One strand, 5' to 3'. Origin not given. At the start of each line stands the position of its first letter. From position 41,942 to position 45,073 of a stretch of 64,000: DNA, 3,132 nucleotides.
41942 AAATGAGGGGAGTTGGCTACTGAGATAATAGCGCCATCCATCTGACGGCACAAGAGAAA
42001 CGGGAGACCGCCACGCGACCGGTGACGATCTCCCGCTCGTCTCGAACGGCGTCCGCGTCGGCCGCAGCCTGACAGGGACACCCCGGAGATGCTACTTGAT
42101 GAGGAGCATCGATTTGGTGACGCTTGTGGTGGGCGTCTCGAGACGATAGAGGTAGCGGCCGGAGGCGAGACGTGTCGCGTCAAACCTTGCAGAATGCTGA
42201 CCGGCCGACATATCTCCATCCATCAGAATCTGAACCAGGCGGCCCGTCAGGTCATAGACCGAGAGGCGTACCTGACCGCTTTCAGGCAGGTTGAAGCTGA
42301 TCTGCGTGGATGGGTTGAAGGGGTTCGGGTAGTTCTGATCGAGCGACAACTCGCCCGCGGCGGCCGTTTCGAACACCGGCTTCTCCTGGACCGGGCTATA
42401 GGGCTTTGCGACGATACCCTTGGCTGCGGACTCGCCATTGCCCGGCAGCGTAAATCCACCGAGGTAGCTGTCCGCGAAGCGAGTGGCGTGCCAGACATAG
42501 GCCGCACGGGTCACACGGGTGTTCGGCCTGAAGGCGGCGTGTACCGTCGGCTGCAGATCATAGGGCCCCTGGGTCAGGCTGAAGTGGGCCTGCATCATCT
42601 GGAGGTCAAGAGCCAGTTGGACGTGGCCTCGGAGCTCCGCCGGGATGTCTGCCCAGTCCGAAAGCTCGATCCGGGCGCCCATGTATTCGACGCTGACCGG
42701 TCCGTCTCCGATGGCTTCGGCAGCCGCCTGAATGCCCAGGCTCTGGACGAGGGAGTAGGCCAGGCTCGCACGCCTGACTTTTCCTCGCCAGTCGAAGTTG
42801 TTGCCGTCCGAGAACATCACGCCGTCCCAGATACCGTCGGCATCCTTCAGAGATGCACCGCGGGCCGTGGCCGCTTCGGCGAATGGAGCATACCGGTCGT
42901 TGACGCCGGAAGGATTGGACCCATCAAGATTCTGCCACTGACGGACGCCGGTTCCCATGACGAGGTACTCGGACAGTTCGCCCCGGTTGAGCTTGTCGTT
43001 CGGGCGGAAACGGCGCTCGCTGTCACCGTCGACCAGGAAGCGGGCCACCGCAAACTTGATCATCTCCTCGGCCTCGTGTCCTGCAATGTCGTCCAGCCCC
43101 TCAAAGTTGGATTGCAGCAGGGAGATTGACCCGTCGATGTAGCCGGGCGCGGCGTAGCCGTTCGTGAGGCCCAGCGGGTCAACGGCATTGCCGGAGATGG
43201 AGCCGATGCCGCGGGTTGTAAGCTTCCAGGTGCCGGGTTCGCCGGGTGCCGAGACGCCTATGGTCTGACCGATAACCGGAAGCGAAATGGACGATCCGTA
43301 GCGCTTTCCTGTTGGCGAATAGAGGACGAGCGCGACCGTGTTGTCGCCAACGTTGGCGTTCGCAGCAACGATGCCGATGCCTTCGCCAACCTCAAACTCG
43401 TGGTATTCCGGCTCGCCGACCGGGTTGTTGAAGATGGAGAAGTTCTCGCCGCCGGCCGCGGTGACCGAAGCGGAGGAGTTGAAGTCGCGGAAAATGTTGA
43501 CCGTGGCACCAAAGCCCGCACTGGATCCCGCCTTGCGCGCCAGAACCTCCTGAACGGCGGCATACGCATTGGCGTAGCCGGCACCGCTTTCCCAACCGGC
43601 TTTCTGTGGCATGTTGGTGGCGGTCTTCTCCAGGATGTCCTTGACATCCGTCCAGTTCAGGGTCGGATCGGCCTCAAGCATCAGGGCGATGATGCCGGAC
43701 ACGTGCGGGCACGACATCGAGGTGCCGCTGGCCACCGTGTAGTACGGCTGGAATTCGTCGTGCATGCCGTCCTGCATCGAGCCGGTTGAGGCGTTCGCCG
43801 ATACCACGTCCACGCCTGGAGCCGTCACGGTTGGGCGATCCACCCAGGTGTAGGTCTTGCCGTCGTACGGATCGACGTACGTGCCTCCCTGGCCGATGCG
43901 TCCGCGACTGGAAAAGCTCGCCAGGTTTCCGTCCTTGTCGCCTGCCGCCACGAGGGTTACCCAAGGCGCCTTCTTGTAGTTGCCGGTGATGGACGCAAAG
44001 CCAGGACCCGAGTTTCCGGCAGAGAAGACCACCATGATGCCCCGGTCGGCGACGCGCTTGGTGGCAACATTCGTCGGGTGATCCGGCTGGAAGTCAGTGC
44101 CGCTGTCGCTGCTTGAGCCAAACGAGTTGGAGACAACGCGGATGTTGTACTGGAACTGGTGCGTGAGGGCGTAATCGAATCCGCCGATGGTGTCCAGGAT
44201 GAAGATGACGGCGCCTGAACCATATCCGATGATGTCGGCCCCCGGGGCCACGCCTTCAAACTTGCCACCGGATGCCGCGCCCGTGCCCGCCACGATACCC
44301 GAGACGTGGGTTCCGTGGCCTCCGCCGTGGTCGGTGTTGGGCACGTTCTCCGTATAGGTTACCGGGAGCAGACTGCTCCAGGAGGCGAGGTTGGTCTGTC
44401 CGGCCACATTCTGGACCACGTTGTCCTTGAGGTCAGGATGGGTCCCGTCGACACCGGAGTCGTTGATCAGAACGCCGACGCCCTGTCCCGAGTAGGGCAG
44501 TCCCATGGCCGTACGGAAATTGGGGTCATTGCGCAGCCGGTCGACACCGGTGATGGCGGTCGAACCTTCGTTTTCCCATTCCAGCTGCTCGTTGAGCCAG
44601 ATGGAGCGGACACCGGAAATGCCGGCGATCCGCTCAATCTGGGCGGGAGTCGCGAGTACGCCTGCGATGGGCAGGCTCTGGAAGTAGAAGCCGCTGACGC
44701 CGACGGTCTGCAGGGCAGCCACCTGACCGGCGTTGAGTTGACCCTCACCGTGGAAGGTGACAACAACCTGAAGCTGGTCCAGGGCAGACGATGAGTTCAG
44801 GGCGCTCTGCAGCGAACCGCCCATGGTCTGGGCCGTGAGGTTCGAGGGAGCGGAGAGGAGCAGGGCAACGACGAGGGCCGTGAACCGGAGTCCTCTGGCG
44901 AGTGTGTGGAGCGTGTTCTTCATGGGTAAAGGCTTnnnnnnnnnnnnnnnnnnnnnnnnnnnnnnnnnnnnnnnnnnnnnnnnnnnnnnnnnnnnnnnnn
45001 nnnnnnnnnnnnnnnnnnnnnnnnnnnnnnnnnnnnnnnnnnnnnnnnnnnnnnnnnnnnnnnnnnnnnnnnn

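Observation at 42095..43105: Subtilases combine three SLH-like repeats with a T9SS C-terminal sorting domain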

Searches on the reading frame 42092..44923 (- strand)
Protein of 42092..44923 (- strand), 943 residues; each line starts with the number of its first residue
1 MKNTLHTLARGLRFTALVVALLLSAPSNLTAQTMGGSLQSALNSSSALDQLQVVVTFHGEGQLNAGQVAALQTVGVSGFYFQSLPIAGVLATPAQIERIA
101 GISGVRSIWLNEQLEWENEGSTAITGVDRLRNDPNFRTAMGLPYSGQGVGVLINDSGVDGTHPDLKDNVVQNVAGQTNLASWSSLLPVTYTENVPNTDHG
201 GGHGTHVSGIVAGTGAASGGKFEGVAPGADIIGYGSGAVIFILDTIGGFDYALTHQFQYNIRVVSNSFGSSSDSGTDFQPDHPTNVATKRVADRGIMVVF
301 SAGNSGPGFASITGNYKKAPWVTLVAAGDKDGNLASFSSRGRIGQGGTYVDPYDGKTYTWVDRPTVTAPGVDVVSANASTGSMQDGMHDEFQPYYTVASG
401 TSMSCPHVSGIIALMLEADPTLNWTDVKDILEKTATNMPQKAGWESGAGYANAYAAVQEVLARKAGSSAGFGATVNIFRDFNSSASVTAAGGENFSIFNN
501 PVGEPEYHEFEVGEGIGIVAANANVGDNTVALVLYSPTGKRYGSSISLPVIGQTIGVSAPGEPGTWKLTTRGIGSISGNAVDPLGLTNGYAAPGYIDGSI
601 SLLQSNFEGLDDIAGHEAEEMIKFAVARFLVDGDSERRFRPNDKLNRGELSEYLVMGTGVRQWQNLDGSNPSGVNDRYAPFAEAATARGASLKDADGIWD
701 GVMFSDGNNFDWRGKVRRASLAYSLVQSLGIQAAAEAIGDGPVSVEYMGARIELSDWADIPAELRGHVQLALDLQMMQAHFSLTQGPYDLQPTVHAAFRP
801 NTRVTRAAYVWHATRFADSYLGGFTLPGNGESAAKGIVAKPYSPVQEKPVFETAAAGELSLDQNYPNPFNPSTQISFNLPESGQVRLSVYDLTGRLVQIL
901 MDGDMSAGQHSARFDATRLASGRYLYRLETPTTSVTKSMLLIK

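Call 3: search_protein_families(library=pfam, proteins=[window:42092-44923:-], max_evalue=1)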
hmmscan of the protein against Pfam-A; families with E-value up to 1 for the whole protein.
window:42092-44923:- (943 aa): 4 families
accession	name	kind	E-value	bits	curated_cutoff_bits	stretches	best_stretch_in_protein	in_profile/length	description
PF00082.27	Peptidase_S8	-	4.6e-41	141.4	21.8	1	146-450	1-287/288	Subtilase family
PF18962.6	Por_Secre_tail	-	6.2e-09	36.5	27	1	865-938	2-72/75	Secretion system C-terminal sorting domain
PF00395.25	SLH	-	8.8e-06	26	20.8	1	611-650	3-43/44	S-layer homology domain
PF13860.13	FlgD_ig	-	0.0037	17.6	27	1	875-930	14-75/79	FlgD Ig-like domain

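Call 4: search_protein_families(library=ncbifam, proteins=[window:42092-44923:-], max_evalue=1)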
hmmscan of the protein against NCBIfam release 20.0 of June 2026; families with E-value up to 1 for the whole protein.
window:42092-44923:- (943 aa): 11 families
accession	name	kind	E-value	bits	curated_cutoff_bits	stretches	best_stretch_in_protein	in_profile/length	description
TIGR03921.1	T7SS_mycosin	equivalog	7.3e-24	84.5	278.75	1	145-464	11-292/353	type VII secretion-associated serine protease mycosin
NF033595.1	denti_PrtP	equivalog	3.4e-15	55.7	300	2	365-460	413-505/606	dentilisin complex serine proteinase subunit PrtP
TIGR04183.1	Por_Secre_tail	domain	1.1e-09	38.2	23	1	865-941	2-70/72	T9SS type A sorting domain-containing protein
NF051851.1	AtpSerPepEprS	equivalog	4.6e-09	34.9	1700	2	395-438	297-340/988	autotransporter serine peptidase EprS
NF038113.1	T9SSA_dep_M36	equivalog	4.7e-09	35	885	1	850-940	782-867/869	T9SS-dependent M36 family metallopeptidase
NF052323.1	T9SSA_dep_M6i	equivalog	6.2e-07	27.8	600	1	864-940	960-1035/1043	T9SS-dependent M6-like inactivated metalloprotease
NF040809.1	germ_prot_CspBA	exception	1.7e-05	22.7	1250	2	201-315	722-834/1099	bifunctional germination protease/germinant receptor pseudoprotease CspBA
NF033707.1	T9SS_sortase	equivalog_domain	0.0013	16.4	420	1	863-932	1000-1079/1095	type IX secretion system sortase PorU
NF049966.1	QH_SP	equivalog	0.0023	17.3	165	1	397-437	173-213/219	subtilisin-like serine protease QhpE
NF040808.2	CspC_non_triad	exception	0.02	13.3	675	0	363-417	458-499/556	bile acid germinant receptor pseudoprotease CspC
NF050177.1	TapA_OM_Porphy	equivalog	0.06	12.1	500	1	865-937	474-539/544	TapA/TapC family T9SS-dependent outer membrane protein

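Call 7: find_encoding_contigs(protein=window:42092-44923:-, flank=10000, max_places=6)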
Protein window:42092-44923:- (943 aa): 2 contigs read that carry it; 2 places shown.
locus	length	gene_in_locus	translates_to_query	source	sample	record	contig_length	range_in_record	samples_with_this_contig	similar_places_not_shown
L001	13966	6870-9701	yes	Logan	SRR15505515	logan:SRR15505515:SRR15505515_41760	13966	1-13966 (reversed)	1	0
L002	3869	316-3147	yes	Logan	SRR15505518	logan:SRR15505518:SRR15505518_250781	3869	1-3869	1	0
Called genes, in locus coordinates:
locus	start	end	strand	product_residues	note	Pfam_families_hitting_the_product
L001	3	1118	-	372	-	?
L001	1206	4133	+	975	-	PF00082:Peptidase_S8, PF00395:SLH (faint)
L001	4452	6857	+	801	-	PF00082:Peptidase_S8, PF00395:SLH (weak)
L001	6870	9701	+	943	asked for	PF00082:Peptidase_S8, PF00395:SLH (faint), PF18962:Por_Secre_tail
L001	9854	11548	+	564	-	PF03169:OPT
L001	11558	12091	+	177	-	-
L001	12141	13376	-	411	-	PF01408:GFO_IDH_MocA, PF22725:GFO_IDH_MocA_C3, PF02894:GFO_IDH_MocA_C (weak)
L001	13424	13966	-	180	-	?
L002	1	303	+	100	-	?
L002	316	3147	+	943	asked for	PF00082:Peptidase_S8, PF00395:SLH (faint), PF18962:Por_Secre_tail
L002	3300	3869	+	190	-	?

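Call 15: list_cluster_members(proteins=[window:42092-44923:-, window:44936-47389:-, window:17649-18782:-, window:14847-16766:-, window:33596-35146:-, window:58862-59770:+, window:40245-41939:-, window:38417-39652:+])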
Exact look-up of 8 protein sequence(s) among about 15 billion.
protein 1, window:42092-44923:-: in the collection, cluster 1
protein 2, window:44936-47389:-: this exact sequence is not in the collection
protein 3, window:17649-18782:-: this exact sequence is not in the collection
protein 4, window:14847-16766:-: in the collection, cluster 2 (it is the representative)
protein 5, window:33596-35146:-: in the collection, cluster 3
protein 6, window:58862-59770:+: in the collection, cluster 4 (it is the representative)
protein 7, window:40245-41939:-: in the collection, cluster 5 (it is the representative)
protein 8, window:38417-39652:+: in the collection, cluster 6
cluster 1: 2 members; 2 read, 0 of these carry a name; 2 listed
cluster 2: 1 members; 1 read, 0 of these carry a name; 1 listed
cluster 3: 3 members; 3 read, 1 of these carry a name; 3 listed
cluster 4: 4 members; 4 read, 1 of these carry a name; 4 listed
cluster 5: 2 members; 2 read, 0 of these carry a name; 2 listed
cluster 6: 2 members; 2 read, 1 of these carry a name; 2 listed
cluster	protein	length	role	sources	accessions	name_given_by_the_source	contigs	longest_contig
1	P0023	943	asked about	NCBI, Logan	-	-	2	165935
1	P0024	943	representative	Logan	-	-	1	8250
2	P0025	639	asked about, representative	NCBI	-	-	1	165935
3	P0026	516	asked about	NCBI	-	-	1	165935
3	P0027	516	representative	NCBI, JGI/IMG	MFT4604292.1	MAG: propionyl-CoA carboxylase beta chain [Rhodothermales bacterium] | propionyl-CoA carboxylase beta chain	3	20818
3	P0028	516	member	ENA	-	-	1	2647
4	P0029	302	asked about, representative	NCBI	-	-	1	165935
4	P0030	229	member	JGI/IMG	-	glutaminase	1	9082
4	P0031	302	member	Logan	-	-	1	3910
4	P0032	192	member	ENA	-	-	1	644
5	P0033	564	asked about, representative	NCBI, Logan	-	-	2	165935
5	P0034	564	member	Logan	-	-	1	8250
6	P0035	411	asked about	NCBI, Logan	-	-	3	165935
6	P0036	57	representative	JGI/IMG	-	hypothetical protein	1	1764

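Call 58: search_solved_structures(query=window:42095-44923:-, max_evalue=1e-10)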
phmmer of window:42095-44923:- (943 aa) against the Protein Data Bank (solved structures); distinct sequences matched with E-value up to 1e-10: 41.
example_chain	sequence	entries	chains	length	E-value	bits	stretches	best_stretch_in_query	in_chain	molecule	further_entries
9ues_B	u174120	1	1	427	9.4e-35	123.2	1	140-457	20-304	Subtilisin-like serine protease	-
3afg_A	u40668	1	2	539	1.3e-34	122.7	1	138-457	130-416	Subtilisin-like serine protease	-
8jmw_A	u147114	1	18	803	2.7e-13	52.1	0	139-310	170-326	S8 family serine peptidase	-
1ea7_A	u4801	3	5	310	9.4e-13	50.4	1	144-452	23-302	SERINE PROTEASE | 36KDA PROTEASE | Sphericase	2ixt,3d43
1a2q_A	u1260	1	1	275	2.2e-12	49.1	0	143-341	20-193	SUBTILISIN BPN'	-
1ak9_A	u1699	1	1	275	2.9e-12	48.7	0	143-341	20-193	SUBTILISIN 8321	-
1s01_A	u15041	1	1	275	3.2e-12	48.6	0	143-341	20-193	Subtilisin BPN'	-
1aqn_A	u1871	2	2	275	3.4e-12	48.5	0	143-341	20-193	SUBTILISIN 8324 | SUBTILISIN BPN'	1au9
1lw6_E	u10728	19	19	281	4.1e-12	48.2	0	143-341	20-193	SUBTILISIN BPN' | Subtilisin BPN' precursor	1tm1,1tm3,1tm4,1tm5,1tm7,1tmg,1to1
1sbi_A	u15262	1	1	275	4.6e-12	48.1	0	143-341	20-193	SUBTILISIN 8397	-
1mpt_A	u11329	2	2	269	5.2e-12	47.9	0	145-359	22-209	M-PROTEASE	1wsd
1sbn_E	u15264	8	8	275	8.6e-12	47.2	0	143-341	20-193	SUBTILISIN NOVO BPN' | SUBTILISIN BPN'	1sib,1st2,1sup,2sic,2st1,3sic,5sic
1c9j_A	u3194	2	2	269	9.4e-12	47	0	145-358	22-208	SERINE PROTEASE | Subtilisin Savinase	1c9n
1sbh_A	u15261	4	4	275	1e-11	47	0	143-341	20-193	SUBTILISIN 8397+1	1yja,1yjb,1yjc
1s02_A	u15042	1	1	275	1.1e-11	46.8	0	143-341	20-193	SUBTILISIN BPN'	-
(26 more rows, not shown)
